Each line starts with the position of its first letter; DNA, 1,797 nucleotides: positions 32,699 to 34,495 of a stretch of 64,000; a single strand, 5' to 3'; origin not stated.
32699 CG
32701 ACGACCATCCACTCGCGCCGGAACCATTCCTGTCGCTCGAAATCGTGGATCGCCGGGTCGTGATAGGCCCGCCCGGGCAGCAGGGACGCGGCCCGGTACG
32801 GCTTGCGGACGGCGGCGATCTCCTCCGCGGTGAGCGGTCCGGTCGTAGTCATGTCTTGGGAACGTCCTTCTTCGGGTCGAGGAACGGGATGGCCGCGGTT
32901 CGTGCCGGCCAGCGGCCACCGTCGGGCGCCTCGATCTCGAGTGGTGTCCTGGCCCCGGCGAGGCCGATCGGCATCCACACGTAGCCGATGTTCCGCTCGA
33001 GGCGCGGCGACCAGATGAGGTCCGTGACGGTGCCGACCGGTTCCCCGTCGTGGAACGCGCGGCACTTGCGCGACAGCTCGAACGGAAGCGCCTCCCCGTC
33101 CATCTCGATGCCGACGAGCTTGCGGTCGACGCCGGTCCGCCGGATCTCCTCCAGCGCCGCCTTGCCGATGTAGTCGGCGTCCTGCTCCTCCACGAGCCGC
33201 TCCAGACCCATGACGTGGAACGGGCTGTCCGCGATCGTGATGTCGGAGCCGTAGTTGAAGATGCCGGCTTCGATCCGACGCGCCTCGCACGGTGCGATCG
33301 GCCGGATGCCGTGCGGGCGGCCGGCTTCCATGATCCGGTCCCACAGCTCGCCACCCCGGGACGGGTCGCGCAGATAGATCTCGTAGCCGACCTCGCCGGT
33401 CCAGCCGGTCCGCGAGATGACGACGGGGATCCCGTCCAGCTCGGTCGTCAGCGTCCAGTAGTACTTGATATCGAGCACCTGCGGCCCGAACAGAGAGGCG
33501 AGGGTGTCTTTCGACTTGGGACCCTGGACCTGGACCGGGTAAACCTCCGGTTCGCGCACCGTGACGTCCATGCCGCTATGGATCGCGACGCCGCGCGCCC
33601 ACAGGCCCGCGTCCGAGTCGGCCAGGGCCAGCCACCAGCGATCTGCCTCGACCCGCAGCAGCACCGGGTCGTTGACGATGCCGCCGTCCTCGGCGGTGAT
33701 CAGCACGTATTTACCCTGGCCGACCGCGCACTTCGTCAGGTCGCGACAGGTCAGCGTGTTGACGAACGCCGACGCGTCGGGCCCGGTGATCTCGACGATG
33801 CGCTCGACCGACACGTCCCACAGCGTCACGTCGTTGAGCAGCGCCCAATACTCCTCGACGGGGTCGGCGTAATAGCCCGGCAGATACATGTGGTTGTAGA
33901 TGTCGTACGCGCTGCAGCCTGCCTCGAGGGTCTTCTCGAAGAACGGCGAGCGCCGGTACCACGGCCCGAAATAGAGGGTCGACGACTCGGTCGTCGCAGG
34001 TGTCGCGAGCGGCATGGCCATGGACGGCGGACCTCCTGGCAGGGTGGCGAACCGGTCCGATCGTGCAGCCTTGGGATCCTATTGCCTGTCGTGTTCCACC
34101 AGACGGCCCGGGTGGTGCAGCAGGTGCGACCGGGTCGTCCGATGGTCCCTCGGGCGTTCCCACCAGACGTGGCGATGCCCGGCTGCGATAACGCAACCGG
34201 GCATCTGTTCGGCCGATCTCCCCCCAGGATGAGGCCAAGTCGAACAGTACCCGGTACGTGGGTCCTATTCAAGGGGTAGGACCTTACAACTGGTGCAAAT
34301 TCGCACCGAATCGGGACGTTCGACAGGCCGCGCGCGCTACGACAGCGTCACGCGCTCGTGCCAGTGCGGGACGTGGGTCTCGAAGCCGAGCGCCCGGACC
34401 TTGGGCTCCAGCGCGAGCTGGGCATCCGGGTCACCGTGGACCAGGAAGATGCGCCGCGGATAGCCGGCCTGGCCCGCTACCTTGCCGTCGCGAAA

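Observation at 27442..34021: Rieske oxygenase alpha subunit ATGA-coupled to a GcvT-family folate protein, adjacent to a PotABCD-type importer: candidate N-methyl or quaternary-amine demethylation locus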

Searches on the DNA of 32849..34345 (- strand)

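Call 58: search_rna_families(source=window, start=33990, end=34345, threshold=evalue, max_evalue=5)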
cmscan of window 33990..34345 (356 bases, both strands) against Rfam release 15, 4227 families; matches with E-value up to 5: 1.
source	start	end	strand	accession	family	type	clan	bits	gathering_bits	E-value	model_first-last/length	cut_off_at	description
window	34171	34204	+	RF01356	CRISPR-DR28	Gene; CRISPR;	-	17.7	35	1.4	1-24/24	no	CRISPR RNA direct repeat element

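Call 63: build_rna_model(alignment_id=A2)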
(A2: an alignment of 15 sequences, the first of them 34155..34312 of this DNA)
Model R1 built from alignment A2 (15 sequences, 176 columns); structure: RNAalifold consensus.
model positions 162; base pairs 37; branch points 3; effective number of sequences 1.23; information 0.59 bits per position. Calibrated on 0.2 Mb of random sequence (short: E-values are rough).
structure used (alignment columns):
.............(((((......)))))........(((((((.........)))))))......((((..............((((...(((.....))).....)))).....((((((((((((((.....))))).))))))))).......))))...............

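Call 64: search_with_rna_model(model_id=R1, sources=[window, L001, L002, L003, L004, L005, L006, L007, L008, L009, L010, L011, L012, L013, L014, L015, L016, L017, L018, L019, L020, L021, L022, L023, L024, L025, L026, L027, L028, L029, L030, L031, L032, L033, L034, L035, L036, L037, L038, L039, L040, L041, L042, L043, L044, L045, L046, L047, L048, L049, L050, L051, L052, L053, L054, L055, L056, L057, L058, L059, L060, L061, L062, L063, L064, L065, L066, L067, L068, L069, L070, L071, L072, L073, L074, L075, L076, L077, L078, L079, L080, L081, L082, L083], max_evalue=0.01)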
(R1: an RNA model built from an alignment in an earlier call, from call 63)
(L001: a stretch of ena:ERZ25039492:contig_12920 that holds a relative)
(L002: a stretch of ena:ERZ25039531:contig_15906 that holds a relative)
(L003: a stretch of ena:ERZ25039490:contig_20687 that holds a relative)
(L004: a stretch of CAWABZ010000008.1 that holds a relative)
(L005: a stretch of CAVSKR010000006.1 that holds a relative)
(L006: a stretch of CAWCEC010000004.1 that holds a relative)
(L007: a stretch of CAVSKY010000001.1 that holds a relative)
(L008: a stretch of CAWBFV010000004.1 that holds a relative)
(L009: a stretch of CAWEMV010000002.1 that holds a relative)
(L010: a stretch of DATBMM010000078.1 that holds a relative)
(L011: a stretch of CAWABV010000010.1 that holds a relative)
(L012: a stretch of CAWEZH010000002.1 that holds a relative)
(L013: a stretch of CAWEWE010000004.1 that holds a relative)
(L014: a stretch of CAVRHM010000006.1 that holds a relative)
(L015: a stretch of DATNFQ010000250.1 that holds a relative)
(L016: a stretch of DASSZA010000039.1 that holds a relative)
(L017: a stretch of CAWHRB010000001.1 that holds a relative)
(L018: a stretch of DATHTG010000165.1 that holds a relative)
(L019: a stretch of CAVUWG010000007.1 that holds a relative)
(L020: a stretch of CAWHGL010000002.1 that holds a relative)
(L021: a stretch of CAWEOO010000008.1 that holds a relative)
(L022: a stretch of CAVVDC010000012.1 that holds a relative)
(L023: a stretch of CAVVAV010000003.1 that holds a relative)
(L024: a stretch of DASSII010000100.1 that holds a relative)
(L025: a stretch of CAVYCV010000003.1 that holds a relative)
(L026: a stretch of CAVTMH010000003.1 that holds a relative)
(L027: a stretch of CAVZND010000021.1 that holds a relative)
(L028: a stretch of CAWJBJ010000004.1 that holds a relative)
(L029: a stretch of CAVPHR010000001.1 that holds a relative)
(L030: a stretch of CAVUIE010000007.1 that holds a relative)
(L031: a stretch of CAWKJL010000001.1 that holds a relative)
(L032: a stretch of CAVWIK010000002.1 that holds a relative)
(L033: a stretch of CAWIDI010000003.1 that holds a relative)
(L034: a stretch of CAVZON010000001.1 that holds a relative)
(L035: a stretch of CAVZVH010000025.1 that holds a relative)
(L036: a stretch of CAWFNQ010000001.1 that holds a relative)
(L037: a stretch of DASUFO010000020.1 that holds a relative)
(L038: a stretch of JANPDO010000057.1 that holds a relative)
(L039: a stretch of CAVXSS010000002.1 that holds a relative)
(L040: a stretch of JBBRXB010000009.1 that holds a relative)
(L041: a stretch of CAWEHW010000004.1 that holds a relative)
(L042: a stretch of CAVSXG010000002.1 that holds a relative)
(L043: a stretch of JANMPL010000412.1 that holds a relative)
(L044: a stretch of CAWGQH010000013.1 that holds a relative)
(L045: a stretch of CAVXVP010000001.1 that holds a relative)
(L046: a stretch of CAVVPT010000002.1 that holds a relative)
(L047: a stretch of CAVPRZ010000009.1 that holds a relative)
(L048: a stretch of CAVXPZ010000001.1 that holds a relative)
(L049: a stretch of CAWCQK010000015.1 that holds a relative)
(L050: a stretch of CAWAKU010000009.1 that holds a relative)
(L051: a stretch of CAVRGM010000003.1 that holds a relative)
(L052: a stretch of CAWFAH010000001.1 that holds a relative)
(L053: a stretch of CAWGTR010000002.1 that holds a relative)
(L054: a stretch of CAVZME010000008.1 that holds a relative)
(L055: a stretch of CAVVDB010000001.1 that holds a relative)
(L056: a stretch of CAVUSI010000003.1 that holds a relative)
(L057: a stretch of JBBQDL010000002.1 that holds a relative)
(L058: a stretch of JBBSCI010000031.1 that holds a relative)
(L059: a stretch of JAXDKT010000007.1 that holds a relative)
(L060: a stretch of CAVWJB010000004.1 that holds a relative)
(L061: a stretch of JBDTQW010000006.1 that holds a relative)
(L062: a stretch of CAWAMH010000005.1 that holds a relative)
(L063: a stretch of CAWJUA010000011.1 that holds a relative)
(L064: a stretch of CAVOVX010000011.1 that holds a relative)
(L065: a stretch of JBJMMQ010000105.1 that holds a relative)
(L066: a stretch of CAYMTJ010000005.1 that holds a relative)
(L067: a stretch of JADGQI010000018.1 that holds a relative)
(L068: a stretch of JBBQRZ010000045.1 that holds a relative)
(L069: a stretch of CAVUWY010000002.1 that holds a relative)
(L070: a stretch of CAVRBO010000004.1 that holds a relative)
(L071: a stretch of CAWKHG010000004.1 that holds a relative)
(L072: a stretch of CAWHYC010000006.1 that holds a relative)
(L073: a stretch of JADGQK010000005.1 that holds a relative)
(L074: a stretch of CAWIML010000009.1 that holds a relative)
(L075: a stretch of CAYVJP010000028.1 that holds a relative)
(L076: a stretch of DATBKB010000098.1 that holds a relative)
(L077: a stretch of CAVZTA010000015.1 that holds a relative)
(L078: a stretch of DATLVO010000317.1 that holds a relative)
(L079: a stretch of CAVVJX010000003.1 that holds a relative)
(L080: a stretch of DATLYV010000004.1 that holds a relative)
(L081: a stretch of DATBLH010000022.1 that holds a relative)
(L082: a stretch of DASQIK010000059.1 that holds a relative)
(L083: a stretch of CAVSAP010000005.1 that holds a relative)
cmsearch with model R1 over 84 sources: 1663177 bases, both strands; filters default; matches with E-value up to 0.01: 38.
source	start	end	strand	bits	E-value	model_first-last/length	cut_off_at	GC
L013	9551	9712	+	182.9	1.9e-44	1-162/162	no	0.59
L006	9664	9825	+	182.8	2e-44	1-162/162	no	0.59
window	34151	34312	-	182.2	2.8e-44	1-162/162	no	0.6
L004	9708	9869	+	182.2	2.9e-44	1-162/162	no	0.6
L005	9708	9869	+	181.7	4e-44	1-162/162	no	0.59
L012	9630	9790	+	180.7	7.1e-44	1-162/162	no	0.61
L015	9639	9799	+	180.3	9e-44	1-162/162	no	0.63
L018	1639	1799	+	179.7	1.3e-43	1-162/162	no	0.63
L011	9675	9835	+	178.8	2.2e-43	1-162/162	no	0.63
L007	9536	9697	+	178.5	2.6e-43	1-162/162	no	0.59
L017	9414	9574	+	177.7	4.2e-43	1-162/162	no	0.62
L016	9647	9807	+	172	1.2e-41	1-162/162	no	0.63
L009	9697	9859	+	170.7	2.7e-41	1-162/162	no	0.63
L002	8545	8706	+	170.2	3.8e-41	1-162/162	no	0.6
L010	7102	7262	+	157.5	7.1e-38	1-162/162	no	0.68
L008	9686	9850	+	136.9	1.4e-32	1-162/162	no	0.58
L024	9727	9888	+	62.4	2.5e-13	1-162/162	no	0.7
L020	9700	9865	+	55.3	1.7e-11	1-162/162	no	0.64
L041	8171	8330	+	51.6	1.6e-10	1-162/162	no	0.62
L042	8163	8323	+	51.4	1.8e-10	1-162/162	no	0.63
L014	9708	9864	+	44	1.4e-08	1-162/162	no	0.64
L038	8219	8300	+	42.7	3.1e-08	63-146/162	no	0.62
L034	9726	9888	+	33.2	9e-06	1-162/162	no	0.65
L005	9815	9846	-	31.8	2e-05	108-139/162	no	0.66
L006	9771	9802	-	31.8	2e-05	108-139/162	no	0.66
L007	9643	9674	-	31.8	2e-05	108-139/162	no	0.66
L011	9781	9812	-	31.8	2e-05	108-139/162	no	0.66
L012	9736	9767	-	31.8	2e-05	108-139/162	no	0.66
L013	9658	9689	-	31.8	2e-05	108-139/162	no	0.66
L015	9745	9776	-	31.8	2e-05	108-139/162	no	0.66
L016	9753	9784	-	31.8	2e-05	108-139/162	no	0.66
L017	9520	9551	-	31.8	2e-05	108-139/162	no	0.66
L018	1745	1776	-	31.8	2e-05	108-139/162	no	0.66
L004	9815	9846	-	31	3.2e-05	108-139/162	no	0.66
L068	5294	5370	+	29.6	7.7e-05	70-146/162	no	0.64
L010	7208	7239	-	25.4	0.0009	108-139/162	no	0.72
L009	9804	9836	-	24.2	0.0018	108-139/162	no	0.7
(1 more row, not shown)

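Call 91: search_rna_families(source=L019, start=9860, end=10010, threshold=evalue, max_evalue=10)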
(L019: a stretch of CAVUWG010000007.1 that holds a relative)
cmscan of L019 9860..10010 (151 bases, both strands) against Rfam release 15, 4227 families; matches with E-value up to 10: 1.
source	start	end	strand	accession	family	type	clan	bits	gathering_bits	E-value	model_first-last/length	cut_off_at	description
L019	9874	9918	-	RF03373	mir-3170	Gene; miRNA;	-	12.2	98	9.3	1-77/77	no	mir-3170 microRNA precursor family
